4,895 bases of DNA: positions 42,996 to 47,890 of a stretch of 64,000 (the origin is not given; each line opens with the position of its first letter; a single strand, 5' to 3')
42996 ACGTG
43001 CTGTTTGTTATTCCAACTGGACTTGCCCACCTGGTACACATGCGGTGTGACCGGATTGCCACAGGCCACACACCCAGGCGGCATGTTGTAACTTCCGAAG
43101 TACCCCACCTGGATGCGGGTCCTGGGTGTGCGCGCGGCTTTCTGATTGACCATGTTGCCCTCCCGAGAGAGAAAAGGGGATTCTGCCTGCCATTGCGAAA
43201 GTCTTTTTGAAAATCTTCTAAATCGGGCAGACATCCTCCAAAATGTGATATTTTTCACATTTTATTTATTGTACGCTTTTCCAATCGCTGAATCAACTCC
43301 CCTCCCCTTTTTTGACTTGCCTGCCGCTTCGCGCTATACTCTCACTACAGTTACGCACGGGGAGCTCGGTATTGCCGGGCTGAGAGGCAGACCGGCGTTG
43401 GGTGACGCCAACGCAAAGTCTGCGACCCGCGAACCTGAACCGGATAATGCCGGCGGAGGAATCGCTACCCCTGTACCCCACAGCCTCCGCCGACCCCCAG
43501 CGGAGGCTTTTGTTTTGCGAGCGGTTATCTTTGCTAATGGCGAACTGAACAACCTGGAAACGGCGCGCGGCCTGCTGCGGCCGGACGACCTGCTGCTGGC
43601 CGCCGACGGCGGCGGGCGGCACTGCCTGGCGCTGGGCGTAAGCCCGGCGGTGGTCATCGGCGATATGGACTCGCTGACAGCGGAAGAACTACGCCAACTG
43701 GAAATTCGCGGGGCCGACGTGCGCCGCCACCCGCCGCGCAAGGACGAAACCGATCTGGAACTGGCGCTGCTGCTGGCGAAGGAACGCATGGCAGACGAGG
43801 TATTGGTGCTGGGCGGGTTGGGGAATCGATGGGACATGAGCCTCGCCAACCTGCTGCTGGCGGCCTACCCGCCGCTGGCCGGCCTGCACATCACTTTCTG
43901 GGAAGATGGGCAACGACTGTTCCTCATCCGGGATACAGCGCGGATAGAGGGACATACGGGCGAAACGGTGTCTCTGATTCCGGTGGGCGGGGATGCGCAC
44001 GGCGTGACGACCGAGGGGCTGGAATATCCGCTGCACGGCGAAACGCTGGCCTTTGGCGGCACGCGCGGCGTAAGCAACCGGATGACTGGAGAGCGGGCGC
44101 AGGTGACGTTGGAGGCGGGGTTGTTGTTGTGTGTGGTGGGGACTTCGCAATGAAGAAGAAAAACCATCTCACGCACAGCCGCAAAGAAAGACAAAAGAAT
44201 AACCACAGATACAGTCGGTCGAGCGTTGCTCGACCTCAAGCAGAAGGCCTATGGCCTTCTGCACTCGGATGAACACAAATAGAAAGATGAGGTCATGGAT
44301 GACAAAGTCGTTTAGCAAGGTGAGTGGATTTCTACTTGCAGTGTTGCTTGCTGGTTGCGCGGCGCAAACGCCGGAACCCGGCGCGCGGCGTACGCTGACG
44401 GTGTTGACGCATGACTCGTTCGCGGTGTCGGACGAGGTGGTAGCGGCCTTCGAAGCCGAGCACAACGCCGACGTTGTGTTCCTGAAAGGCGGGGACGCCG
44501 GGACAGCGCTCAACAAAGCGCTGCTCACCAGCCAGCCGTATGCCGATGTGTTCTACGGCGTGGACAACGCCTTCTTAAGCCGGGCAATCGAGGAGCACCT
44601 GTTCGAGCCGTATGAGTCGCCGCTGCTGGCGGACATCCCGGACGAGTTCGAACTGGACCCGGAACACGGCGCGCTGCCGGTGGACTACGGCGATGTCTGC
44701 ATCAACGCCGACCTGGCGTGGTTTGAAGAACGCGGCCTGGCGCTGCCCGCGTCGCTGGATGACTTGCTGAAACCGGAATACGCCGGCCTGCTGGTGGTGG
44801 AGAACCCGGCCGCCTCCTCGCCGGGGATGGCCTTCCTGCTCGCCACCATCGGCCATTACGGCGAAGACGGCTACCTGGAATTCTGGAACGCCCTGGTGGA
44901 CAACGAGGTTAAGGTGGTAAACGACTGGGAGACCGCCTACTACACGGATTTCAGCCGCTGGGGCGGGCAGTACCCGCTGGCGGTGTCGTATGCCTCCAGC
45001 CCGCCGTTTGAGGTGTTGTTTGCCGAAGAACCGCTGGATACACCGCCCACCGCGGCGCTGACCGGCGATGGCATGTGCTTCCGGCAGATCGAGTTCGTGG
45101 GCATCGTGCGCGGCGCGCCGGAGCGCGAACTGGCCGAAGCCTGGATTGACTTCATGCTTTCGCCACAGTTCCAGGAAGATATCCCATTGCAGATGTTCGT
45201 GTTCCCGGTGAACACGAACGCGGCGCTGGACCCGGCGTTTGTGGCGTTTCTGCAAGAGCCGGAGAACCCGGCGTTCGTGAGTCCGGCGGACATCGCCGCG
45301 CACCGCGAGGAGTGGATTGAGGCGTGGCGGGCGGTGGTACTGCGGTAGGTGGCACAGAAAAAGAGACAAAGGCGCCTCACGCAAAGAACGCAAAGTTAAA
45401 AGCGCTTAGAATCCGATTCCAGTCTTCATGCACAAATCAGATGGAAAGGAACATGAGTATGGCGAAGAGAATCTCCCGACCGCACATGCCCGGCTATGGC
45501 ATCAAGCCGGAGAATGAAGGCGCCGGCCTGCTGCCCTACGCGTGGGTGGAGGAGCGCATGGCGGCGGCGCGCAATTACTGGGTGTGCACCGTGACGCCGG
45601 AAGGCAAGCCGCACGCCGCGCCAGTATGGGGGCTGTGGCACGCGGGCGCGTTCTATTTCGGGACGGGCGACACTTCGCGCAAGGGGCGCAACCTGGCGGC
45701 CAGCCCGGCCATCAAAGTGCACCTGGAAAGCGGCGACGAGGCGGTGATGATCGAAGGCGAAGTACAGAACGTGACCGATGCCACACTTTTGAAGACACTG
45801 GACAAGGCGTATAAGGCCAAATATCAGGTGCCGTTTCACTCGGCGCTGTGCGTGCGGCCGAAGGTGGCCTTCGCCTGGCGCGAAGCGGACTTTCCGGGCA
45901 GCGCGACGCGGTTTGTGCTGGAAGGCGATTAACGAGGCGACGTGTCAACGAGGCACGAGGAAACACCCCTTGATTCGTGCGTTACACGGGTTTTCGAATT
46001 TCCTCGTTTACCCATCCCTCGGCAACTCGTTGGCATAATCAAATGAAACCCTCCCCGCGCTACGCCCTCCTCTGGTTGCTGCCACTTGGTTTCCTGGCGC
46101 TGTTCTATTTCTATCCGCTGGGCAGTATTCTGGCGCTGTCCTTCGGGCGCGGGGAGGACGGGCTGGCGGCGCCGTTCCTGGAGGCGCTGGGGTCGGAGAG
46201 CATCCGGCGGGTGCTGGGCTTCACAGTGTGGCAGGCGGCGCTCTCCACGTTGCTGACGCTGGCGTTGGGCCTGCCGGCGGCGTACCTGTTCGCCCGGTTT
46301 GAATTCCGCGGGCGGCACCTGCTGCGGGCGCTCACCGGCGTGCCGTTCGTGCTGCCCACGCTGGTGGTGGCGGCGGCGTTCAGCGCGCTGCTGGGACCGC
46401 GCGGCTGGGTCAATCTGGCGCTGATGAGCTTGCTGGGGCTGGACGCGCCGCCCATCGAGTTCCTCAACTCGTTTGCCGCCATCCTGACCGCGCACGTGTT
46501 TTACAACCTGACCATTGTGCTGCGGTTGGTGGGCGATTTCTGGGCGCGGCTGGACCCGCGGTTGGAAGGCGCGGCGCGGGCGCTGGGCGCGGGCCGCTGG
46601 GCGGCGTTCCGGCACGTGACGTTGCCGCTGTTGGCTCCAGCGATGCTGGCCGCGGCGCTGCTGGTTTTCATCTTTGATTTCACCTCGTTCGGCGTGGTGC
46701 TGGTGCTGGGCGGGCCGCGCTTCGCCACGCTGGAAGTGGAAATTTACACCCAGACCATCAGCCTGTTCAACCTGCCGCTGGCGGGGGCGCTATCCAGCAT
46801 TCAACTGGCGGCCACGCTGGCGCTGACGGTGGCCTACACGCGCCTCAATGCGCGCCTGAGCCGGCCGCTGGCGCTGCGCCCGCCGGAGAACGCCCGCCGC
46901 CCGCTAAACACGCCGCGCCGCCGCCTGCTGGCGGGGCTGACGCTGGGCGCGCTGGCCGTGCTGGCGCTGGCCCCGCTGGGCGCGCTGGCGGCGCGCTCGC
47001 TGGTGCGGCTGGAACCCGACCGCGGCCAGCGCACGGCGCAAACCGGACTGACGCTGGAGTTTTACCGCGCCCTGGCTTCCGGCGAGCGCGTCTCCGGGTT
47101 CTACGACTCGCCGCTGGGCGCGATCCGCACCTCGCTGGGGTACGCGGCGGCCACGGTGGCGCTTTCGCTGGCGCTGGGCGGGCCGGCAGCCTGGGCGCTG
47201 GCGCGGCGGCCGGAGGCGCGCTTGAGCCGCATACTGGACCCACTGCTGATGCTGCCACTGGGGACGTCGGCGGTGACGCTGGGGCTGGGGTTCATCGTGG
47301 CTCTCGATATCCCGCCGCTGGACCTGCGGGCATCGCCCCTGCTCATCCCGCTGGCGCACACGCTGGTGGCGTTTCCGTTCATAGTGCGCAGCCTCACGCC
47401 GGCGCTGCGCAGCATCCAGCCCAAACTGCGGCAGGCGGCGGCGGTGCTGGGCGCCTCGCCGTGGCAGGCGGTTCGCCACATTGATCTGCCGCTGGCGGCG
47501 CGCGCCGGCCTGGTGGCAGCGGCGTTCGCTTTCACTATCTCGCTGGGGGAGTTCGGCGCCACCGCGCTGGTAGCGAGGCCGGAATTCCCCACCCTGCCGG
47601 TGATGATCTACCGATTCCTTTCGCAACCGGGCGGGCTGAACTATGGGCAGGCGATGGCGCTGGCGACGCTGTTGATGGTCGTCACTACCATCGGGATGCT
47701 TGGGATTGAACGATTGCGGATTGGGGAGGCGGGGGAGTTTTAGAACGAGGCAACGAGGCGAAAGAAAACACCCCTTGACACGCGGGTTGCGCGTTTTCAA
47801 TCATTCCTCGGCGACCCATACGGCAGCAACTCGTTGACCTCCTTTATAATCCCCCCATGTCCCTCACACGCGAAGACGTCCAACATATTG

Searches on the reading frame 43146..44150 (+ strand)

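Call 62: search_protein_families(library=pfam, proteins=[window:43146-44150:+], max_evalue=0.00001)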
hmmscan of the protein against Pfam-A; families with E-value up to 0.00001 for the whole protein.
window:43146-44150:+ (335 aa): 2 families
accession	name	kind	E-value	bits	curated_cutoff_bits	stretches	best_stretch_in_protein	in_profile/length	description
PF04263.21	TPK_catalytic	-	3e-22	79.1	30.7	1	143-239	4-101/113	Thiamin pyrophosphokinase, catalytic domain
PF04265.19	TPK_B1_binding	-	1.3e-16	60.4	22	1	270-327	9-67/67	Thiamin pyrophosphokinase, vitamin B1 binding domain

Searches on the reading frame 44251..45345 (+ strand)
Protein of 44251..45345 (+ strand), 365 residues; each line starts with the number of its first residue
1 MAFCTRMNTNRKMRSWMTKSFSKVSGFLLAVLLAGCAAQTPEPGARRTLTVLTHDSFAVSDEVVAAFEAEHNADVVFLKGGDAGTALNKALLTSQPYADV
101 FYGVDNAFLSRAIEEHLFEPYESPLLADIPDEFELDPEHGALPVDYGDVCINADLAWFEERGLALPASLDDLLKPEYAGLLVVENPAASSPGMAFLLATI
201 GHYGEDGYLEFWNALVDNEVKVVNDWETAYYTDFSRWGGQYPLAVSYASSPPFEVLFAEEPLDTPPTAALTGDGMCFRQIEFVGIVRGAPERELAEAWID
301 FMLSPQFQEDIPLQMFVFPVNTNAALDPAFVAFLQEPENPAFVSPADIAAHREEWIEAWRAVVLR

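Call 62: search_protein_families(library=pfam, proteins=[window:44251-45345:+], max_evalue=0.00001)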
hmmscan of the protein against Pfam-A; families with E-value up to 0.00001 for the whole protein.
window:44251-45345:+ (365 aa): 4 families
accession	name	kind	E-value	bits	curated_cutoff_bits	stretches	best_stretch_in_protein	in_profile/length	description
PF13343.11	SBP_bac_6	-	2e-28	100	24.6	1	96-329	2-227/245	Bacterial extracellular solute-binding protein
PF13416.11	SBP_bac_8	-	1.1e-14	55.3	27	1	63-330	2-271/279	Bacterial extracellular solute-binding protein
PF01547.30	SBP_bac_1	-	9.7e-13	49.2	26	1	58-308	8-306/307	Bacterial extracellular solute-binding protein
PF13531.11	SBP_bac_11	-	2.2e-10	41.1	25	1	57-309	10-219/227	Bacterial extracellular solute-binding protein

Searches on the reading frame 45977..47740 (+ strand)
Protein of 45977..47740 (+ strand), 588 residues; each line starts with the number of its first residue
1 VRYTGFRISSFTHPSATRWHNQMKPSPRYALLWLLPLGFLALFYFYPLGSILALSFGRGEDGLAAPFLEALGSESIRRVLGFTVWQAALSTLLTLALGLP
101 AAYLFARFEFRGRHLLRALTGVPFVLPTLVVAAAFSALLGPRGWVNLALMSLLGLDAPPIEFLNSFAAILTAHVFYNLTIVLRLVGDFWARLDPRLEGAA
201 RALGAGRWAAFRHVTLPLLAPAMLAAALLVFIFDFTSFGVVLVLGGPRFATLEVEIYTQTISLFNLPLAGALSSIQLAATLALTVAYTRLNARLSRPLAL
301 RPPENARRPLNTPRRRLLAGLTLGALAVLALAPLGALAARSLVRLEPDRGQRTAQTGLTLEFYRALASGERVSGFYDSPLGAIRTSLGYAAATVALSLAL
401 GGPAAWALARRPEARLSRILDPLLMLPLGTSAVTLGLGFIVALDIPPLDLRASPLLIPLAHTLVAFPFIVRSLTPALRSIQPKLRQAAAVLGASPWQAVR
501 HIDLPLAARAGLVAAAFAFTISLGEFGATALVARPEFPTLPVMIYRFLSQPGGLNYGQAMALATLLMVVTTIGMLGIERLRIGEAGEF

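Call 62: search_protein_families(library=pfam, proteins=[window:45977-47740:+], max_evalue=0.00001)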
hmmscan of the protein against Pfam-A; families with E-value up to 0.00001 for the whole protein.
window:45977-47740:+ (588 aa): 1 family
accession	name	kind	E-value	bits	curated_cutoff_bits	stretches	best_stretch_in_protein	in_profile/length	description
PF00528.27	BPD_transp_1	-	2.7e-17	63.5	26.4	2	401-571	1-171/184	Binding-protein-dependent transport system inner membrane component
